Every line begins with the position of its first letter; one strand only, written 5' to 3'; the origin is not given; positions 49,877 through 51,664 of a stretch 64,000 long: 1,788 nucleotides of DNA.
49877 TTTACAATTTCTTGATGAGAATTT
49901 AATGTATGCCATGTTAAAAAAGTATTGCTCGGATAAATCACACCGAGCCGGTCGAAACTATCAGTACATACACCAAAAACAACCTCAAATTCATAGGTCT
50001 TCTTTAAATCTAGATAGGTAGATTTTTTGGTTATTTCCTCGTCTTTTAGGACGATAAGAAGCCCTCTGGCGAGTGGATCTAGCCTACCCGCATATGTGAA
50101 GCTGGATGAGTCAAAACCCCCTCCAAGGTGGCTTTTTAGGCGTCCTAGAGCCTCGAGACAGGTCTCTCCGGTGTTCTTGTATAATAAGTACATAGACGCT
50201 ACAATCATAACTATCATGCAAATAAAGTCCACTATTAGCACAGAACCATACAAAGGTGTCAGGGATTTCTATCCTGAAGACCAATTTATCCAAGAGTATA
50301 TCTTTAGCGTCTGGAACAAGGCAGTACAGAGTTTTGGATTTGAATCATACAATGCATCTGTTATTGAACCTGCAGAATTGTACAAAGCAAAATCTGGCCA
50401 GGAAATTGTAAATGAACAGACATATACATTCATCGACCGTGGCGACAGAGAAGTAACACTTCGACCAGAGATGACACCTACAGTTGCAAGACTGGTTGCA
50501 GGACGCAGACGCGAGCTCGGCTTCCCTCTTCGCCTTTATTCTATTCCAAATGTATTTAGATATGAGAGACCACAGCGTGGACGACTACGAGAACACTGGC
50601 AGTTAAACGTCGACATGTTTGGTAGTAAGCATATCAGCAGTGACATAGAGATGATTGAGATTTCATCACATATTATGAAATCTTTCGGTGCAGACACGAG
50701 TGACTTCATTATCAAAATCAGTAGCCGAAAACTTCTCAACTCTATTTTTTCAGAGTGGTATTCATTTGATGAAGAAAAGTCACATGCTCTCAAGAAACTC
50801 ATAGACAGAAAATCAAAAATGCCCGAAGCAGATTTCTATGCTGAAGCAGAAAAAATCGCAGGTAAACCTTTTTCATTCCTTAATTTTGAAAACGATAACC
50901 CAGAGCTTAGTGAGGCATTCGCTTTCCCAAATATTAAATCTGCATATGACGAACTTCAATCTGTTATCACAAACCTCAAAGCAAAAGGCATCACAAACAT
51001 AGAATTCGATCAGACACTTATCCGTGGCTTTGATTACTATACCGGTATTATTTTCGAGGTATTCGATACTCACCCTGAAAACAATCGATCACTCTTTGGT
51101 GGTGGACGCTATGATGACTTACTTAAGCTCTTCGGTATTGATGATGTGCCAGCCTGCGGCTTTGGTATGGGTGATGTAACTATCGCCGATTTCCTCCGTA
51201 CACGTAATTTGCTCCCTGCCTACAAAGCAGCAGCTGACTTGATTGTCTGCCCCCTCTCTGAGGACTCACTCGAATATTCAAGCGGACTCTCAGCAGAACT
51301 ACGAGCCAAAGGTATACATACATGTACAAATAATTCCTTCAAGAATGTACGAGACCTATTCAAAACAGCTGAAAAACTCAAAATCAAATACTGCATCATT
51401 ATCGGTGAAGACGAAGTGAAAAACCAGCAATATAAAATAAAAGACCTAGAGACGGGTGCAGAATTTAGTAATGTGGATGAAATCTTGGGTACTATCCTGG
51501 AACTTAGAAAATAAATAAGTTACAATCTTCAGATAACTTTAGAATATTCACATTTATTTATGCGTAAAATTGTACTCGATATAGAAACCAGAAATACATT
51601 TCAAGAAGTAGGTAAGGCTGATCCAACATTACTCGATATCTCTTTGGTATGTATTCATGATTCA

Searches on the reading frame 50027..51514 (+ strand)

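Call 29: search_protein_families(library=pfam, proteins=[window:50027-51514:+], max_evalue=0.00001)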
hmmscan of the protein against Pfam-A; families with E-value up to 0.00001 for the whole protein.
window:50027-51514:+ (495 aa): 3 families
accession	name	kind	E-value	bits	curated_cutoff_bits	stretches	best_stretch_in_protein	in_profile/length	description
PF13393.11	tRNA-synt_His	-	1.5e-44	152.9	25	1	77-381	1-303/308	Histidyl-tRNA synthetase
PF03129.25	HGTP_anticodon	-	1.6e-12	47.8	21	1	405-479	2-79/94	Anticodon binding domain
PF00587.30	tRNA-synt_2b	-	3.5e-10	40.7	29.3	1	133-262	1-110/179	tRNA synthetase class II core domain (G, H, P, S and T)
